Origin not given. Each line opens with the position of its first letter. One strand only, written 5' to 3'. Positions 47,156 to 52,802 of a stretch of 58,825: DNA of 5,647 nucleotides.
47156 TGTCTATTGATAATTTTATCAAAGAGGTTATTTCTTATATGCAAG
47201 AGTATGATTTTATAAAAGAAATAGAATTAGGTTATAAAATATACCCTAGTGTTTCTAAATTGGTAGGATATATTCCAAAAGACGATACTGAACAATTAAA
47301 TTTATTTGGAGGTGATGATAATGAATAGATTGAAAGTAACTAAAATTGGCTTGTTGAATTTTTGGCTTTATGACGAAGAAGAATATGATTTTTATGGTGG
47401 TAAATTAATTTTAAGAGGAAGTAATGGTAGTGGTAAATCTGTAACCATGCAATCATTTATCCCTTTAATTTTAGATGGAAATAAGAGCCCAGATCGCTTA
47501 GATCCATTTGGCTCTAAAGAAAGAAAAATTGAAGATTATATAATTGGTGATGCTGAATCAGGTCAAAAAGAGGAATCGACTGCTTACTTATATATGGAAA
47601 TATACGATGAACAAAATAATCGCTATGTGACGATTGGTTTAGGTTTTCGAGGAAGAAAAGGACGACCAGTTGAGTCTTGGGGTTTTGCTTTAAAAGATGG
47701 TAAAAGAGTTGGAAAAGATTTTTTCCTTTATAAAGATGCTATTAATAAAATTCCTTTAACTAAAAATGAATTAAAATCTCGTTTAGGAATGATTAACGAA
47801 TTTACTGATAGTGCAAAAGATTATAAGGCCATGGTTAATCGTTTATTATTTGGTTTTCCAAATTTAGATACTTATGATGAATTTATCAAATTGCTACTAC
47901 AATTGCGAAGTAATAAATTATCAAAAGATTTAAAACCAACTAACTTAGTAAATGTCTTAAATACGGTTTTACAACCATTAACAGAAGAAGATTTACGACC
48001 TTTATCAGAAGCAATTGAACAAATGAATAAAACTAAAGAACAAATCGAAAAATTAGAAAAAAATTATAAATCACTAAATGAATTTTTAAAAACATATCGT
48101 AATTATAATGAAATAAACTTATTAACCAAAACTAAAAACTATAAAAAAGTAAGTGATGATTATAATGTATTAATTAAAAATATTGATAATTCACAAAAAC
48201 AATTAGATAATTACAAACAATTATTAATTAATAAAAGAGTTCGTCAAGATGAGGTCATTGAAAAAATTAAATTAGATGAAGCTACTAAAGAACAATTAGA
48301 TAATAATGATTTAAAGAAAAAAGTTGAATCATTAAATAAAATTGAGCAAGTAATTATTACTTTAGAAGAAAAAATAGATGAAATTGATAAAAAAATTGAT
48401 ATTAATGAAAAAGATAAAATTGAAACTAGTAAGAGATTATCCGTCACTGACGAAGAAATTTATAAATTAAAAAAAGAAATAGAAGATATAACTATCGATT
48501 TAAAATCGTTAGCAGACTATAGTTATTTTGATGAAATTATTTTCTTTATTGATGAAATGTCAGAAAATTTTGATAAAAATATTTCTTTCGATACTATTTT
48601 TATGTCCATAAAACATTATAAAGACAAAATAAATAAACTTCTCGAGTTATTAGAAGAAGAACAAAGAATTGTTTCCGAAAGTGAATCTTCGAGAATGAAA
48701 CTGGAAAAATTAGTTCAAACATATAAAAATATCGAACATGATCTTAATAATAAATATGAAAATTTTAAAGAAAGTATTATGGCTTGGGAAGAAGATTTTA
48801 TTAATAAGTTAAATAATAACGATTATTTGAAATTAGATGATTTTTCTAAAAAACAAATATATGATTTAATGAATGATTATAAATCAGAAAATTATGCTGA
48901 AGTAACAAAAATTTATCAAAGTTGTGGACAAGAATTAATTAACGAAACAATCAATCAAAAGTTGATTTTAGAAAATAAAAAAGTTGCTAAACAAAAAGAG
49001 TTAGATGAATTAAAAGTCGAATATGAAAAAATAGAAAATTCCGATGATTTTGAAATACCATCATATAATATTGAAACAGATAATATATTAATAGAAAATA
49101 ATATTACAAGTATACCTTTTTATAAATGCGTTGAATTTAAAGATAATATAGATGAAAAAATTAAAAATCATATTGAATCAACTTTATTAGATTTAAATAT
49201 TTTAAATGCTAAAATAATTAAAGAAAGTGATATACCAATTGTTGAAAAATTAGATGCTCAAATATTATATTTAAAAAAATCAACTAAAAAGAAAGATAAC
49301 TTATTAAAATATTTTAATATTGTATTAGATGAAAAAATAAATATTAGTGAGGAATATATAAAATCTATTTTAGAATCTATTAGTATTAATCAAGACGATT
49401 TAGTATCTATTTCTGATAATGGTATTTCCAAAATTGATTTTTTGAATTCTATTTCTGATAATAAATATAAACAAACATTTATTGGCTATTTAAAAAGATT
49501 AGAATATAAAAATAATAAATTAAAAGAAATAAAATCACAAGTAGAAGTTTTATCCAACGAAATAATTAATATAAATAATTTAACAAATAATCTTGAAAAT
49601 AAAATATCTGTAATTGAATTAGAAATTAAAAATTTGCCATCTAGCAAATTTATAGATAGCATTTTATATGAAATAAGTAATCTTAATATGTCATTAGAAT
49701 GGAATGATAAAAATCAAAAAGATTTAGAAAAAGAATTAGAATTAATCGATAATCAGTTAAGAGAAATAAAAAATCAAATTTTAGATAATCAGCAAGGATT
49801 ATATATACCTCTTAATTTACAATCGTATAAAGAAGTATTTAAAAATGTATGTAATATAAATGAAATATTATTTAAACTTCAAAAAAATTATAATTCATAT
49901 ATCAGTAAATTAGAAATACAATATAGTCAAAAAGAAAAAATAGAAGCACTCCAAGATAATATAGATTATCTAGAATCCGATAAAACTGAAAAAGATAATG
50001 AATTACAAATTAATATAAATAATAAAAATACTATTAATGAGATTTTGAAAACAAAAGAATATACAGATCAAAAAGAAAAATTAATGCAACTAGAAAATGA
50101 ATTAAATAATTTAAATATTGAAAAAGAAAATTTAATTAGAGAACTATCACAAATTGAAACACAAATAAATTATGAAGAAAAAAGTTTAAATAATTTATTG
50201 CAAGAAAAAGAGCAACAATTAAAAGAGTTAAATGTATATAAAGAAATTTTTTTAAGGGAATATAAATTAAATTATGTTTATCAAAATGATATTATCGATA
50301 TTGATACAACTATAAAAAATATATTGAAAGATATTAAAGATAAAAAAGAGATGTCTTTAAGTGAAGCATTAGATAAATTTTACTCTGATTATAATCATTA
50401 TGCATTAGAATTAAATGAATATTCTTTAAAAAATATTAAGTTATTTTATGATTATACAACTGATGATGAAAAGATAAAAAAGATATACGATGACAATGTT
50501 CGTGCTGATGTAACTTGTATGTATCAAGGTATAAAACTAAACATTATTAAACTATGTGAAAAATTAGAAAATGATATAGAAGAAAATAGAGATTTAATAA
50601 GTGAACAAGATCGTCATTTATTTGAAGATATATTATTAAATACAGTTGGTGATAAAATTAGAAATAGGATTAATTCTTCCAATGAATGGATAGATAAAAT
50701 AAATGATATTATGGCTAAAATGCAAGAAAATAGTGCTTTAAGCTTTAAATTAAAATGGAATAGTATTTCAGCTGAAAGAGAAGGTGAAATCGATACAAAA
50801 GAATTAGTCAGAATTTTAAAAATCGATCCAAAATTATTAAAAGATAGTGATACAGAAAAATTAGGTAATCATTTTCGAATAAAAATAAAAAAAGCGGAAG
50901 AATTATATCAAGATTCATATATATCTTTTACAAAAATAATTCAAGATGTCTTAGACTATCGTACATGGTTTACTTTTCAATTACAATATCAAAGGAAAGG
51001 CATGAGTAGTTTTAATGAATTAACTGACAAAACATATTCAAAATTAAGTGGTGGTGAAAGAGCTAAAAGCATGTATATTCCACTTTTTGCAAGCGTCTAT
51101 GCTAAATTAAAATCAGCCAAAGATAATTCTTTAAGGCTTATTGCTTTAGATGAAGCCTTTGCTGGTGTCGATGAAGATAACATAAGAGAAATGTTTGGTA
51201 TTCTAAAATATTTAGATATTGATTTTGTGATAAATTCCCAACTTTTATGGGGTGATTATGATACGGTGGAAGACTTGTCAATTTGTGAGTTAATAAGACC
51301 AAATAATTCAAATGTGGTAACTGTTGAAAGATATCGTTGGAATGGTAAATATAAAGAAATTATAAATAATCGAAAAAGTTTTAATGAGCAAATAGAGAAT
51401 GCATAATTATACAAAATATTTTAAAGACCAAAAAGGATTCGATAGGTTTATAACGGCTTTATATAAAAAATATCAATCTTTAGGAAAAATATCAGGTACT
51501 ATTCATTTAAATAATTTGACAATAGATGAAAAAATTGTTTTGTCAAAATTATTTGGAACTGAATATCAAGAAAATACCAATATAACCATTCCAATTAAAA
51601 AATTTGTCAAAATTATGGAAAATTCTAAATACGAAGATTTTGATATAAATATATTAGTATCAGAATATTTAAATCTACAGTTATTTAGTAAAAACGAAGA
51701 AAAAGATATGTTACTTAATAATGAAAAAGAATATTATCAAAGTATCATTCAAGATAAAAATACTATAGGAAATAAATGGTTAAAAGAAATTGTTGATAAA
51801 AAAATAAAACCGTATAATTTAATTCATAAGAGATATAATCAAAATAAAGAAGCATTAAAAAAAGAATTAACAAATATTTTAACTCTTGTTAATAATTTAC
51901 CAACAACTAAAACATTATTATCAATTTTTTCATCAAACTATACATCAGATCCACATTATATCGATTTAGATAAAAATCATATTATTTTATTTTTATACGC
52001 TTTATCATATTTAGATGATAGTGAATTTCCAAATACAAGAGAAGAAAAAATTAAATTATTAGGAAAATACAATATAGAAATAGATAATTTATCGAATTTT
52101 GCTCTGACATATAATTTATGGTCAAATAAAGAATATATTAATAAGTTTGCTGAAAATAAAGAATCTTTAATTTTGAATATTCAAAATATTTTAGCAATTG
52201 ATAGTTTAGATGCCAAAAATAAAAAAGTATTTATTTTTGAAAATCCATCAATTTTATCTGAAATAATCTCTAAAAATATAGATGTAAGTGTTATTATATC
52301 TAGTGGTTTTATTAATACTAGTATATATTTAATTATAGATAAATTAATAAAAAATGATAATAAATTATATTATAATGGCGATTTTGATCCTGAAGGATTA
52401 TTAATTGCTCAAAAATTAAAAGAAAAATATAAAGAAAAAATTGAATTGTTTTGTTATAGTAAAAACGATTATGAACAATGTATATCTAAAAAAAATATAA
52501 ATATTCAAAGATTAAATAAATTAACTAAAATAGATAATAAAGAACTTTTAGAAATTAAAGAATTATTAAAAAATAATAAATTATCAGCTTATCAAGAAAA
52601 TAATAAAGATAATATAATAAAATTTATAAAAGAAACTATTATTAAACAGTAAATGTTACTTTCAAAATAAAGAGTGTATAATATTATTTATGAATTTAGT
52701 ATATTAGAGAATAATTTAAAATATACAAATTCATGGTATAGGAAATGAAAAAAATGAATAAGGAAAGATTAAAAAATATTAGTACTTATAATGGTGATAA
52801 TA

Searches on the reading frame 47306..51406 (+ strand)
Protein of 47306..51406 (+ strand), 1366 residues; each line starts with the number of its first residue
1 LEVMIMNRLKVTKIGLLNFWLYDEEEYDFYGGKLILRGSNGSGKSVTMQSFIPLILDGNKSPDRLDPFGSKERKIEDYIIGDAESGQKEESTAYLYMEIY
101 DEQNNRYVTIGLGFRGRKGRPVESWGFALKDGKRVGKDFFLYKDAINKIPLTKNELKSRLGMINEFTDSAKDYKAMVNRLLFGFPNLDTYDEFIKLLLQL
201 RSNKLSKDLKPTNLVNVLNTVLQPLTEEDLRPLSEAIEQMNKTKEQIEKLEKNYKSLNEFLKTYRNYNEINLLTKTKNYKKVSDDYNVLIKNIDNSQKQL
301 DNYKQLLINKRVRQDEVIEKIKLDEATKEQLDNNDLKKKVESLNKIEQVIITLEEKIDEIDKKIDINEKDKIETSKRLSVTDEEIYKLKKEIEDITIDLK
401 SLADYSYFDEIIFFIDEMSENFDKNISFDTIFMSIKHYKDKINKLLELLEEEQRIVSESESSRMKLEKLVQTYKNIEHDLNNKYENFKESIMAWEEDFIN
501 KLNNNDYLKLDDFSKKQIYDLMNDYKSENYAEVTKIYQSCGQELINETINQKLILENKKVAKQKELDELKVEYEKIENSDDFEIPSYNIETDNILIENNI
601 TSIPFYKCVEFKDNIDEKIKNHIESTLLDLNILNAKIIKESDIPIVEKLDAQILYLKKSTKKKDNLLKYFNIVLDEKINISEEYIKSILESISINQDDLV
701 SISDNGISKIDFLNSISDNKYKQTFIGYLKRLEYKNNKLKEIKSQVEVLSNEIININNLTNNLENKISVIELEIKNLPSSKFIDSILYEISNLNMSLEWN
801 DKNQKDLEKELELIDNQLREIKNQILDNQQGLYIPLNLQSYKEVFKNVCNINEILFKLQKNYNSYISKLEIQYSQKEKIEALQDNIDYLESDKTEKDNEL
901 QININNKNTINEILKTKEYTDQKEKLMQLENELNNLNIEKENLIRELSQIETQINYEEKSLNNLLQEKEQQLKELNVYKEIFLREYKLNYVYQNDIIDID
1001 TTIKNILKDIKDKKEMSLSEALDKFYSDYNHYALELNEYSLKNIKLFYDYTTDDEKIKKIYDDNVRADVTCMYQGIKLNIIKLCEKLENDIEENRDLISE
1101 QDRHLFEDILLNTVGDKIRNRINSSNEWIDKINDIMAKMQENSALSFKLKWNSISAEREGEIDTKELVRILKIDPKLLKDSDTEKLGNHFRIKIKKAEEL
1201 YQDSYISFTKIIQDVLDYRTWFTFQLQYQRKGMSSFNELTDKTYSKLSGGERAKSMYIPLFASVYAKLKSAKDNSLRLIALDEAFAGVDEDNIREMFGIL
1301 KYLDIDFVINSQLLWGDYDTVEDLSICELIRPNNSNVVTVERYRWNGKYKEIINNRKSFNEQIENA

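Call 99: search_protein_families(library=pfam, proteins=[window:47306-51406:+], max_evalue=0.0001)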
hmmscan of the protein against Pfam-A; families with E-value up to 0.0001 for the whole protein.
window:47306-51406:+ (1366 aa): 2 families
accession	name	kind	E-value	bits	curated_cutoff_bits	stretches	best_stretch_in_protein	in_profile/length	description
PF13558.12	SbcC_Walker_B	-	2.8e-24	85.6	27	1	1214-1301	2-89/90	SbcC/RAD50-like, Walker B motif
PF13476.12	AAA_23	-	5.5e-06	27.6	27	1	13-293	1-200/201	AAA domain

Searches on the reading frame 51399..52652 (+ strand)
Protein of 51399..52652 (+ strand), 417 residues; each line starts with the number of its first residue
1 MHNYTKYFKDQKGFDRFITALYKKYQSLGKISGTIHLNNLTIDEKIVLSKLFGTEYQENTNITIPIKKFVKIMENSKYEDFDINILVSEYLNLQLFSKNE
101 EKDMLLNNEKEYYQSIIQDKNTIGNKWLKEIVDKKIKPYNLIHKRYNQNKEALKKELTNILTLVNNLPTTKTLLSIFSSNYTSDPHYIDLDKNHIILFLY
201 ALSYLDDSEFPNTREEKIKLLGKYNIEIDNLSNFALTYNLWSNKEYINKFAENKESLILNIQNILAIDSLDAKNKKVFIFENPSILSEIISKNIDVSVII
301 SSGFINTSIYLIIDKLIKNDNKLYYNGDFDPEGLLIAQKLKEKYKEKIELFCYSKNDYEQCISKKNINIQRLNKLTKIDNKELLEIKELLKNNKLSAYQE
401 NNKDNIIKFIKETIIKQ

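Call 99: search_protein_families(library=pfam, proteins=[window:51399-52652:+], max_evalue=0.0001)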
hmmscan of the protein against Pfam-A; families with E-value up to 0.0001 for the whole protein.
window:51399-52652:+ (417 aa): 3 families
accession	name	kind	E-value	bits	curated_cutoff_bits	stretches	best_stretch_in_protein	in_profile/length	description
PF11796.13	DUF3323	-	1.6e-33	116.8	26.6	1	32-240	2-207/209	Protein of unknown function N-terminus (DUF3323)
PF09664.16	DUF2399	-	4.6e-19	69.1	23.4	1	259-401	3-143/152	Protein of unknown function C-terminus (DUF2399)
PF09983.15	JetD_C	-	2.4e-05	24.2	22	1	267-365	33-126/179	Wadjet protein JetD, C-terminal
